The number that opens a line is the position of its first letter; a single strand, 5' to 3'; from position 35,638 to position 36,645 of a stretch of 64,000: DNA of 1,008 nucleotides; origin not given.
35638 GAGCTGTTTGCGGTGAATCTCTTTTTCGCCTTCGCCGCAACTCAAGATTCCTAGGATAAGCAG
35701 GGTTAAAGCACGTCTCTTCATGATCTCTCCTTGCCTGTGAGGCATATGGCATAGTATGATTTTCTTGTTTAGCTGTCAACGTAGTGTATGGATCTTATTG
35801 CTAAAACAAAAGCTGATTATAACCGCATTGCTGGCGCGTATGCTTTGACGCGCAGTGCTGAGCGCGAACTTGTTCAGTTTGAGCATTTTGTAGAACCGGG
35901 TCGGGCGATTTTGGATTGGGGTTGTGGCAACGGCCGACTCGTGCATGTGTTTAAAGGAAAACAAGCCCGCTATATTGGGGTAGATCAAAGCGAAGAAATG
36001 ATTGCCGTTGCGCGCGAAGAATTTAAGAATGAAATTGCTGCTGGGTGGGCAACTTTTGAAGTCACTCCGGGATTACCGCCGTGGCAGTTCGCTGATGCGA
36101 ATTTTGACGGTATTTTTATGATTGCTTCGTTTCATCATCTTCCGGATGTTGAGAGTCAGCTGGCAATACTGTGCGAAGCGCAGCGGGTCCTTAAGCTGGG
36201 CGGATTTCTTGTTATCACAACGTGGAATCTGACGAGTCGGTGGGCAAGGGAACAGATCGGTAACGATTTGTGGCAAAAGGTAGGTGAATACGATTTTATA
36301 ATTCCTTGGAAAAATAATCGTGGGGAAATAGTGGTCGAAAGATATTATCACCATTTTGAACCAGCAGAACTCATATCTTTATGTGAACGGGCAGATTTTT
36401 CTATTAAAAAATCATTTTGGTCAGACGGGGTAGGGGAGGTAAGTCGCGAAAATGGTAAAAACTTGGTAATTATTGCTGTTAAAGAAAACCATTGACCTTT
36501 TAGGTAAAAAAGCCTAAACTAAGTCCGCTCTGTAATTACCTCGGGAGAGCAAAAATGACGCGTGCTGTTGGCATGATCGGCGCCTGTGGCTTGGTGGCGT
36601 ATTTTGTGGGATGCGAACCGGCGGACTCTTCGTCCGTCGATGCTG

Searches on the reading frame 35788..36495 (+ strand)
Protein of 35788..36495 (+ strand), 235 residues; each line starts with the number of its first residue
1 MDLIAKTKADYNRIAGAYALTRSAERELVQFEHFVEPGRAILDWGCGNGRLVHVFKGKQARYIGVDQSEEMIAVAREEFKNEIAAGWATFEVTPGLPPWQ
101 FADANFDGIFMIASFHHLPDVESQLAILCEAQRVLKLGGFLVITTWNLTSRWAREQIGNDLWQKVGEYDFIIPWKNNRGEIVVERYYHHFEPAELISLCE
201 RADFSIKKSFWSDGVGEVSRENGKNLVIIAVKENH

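Call 60: search_protein_families(library=pfam, proteins=[window:35788-36495:+], max_evalue=0.001)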
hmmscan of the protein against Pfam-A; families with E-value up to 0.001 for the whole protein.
window:35788-36495:+ (235 aa): 9 families
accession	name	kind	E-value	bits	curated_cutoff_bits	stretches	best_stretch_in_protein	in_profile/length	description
PF08241.18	Methyltransf_11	-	1.2e-17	64.7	21.2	1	42-143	1-95/95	Methyltransferase domain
PF13649.12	Methyltransf_25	-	7.9e-17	62.2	27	1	41-139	1-97/97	Methyltransferase domain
PF13847.12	Methyltransf_31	-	3e-16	59.9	27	1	38-151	4-117/145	Methyltransferase domain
PF08242.18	Methyltransf_12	-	4.6e-14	53.4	30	1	42-141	1-98/98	Methyltransferase domain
PF13489.12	Methyltransf_23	-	5.2e-14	52.7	27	1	36-206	21-161/164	Methyltransferase domain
PF05175.20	MTS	-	2.3e-06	27.8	23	1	35-144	28-139/170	Methyltransferase small domain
PF02353.26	CMAS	-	2e-05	24.5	27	1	35-151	60-172/273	Mycolic acid cyclopropane synthetase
PF07021.18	MetW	-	3.8e-05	23.8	21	1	31-74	7-51/193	Methionine biosynthesis protein MetW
PF01209.24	Ubie_methyltran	-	0.00014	21.8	20.1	1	34-143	44-151/233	ubiE/COQ5 methyltransferase family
